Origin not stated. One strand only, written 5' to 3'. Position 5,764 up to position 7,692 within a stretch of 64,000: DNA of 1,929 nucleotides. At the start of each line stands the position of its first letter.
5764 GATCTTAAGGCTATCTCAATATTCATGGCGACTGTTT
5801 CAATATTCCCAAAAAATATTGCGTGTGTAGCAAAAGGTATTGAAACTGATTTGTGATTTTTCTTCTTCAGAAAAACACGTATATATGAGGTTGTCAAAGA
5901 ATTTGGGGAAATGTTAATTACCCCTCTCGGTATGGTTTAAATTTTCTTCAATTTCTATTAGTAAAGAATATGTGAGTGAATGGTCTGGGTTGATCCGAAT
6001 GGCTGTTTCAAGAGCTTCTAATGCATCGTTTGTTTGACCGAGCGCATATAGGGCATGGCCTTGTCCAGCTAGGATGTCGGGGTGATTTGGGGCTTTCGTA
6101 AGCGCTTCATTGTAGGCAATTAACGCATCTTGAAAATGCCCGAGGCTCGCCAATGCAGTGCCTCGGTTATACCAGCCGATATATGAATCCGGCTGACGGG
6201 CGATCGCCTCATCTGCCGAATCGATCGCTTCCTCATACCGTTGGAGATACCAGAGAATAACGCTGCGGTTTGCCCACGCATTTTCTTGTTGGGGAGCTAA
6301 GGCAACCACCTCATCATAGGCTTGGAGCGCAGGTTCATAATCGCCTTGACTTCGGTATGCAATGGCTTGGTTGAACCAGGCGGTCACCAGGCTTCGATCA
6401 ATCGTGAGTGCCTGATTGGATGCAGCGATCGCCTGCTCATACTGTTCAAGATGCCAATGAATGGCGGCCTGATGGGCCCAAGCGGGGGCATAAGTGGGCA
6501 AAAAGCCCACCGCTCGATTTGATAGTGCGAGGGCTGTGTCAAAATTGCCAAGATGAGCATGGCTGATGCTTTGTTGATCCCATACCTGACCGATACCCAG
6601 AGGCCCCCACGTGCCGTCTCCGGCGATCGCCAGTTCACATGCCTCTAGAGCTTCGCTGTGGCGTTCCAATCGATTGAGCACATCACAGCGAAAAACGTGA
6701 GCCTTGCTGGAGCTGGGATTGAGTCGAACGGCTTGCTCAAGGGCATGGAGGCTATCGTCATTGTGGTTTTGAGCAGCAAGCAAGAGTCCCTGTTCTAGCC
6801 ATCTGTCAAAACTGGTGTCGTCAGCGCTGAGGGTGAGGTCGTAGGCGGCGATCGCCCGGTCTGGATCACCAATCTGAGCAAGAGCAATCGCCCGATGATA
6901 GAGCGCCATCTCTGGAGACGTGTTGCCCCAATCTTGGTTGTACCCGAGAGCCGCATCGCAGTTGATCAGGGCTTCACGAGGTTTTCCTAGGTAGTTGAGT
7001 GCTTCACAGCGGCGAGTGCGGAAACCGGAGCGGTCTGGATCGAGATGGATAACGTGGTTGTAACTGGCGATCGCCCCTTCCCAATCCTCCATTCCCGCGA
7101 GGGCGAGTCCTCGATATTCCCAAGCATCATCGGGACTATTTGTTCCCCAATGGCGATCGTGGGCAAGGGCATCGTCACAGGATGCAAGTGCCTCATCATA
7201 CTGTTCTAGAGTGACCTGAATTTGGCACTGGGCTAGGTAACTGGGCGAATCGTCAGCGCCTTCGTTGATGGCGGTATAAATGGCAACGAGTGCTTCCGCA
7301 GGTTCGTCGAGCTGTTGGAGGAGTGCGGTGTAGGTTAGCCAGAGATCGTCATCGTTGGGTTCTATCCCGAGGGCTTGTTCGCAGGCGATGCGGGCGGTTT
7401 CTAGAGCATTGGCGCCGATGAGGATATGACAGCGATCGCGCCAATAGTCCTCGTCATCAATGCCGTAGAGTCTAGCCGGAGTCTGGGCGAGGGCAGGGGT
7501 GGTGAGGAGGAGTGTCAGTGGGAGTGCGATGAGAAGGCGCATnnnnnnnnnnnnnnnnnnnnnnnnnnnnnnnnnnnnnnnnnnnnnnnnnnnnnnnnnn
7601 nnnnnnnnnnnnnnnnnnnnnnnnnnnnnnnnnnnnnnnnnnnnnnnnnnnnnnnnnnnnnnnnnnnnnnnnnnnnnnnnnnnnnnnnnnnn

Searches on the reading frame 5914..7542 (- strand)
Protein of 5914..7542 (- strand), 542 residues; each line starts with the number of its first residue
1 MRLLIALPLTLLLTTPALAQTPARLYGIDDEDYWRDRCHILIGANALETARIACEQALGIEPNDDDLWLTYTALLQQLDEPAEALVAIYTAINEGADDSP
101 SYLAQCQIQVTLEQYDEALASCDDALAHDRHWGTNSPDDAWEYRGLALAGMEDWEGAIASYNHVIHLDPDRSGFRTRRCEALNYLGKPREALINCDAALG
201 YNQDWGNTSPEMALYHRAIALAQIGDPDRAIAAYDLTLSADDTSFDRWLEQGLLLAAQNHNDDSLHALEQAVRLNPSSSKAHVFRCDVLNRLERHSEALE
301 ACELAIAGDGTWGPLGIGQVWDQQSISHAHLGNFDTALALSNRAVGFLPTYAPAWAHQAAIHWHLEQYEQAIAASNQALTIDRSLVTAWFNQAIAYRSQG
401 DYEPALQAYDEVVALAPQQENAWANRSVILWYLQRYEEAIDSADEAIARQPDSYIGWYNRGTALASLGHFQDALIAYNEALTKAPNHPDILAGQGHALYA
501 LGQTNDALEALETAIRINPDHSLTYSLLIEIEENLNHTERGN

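Call 13: search_protein_families(library=pfam, proteins=[window:5914-7542:-], max_evalue=0.01)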
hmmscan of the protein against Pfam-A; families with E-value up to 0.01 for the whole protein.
window:5914-7542:- (542 aa): 27 families (the best 25 are shown)
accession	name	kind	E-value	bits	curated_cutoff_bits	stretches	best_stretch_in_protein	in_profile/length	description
PF00515.34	TPR_1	-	1.8e-54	179.9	27.8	5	388-418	3-33/34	Tetratricopeptide repeat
PF07719.23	TPR_2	-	1.5e-53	174.9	27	5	456-487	3-34/34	Tetratricopeptide repeat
PF13432.12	TPR_16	-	5.5e-40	135.8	32.7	5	430-488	7-65/65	Tetratricopeptide repeat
PF13181.12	TPR_8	-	4.3e-36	120.4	25.7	3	387-418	2-33/34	Tetratricopeptide repeat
PF13428.12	TPR_14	-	9.8e-32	106.6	23.5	3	457-492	4-39/44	Tetratricopeptide repeat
PF13414.12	TPR_11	-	5.3e-27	93.7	26.8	4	495-521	1-27/42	TPR repeat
PF14559.12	TPR_19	-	6.1e-27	94.2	25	3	466-527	3-64/68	Tetratricopeptide repeat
PF13371.12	TPR_9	-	3.4e-24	85.1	35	3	360-422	3-65/73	Tetratricopeptide repeat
PF13424.12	TPR_12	-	3e-23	82.2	30.1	4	354-417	5-76/77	Tetratricopeptide repeat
PF13431.12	TPR_17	-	6.6e-19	67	24.4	2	476-509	1-34/34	Tetratricopeptide repeat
PF13174.12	TPR_6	-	7.7e-19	67.4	26.3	1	388-418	2-32/33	Tetratricopeptide repeat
PF23914.1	TPR_CcmH_CycH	-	1.8e-15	57.5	42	2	447-528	43-127/158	Cytochrome c-type biogenesis protein H TPR domain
PF12895.13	ANAPC3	-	2.4e-12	47.4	27.2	1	366-444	3-80/82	Anaphase-promoting complex, cyclosome, subunit 3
PF13176.12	TPR_7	-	2.2e-10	40.2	27.9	1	388-421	1-34/36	Tetratricopeptide repeat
PF25062.1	ARM_TT21_N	-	1.3e-09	38.5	40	1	420-523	100-203/222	Tetratricopeptide repeat protein 21 N-terminal ARM repeat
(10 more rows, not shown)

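Call 15: find_encoding_contigs(protein=window:5914-7542:-, flank=10000, max_places=6)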
Protein window:5914-7542:- (542 aa): 1 contig read that carries it; 1 place shown.
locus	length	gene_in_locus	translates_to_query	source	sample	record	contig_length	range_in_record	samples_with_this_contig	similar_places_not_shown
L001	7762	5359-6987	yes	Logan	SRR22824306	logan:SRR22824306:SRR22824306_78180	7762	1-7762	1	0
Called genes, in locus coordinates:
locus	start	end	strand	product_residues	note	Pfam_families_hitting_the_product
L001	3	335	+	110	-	?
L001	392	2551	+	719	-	PF00400:WD40 (faint), PF23381:Beta-prop_IFT122_1st, PF23383:Beta-prop_IFT140_1st (faint), PF23414:Beta-prop_EML_2 (faint), PF24105:Beta-prop_CAF1B_HIR1 (faint), PF24807:WD40_CDC20-Fz (weak), PF24814:WD40_Prp19, PF25175:Beta-prop_WDR5 (weak), +6 more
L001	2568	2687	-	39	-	-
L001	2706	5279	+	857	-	-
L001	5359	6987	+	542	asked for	PF13432:TPR_16, PF13424:TPR_12, PF13371:TPR_9 (weak), PF00515:TPR_1 (weak), PF07719:TPR_2 (weak), PF13432:TPR_16, PF00515:TPR_1 (weak), PF14559:TPR_19, +13 more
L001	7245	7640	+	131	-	-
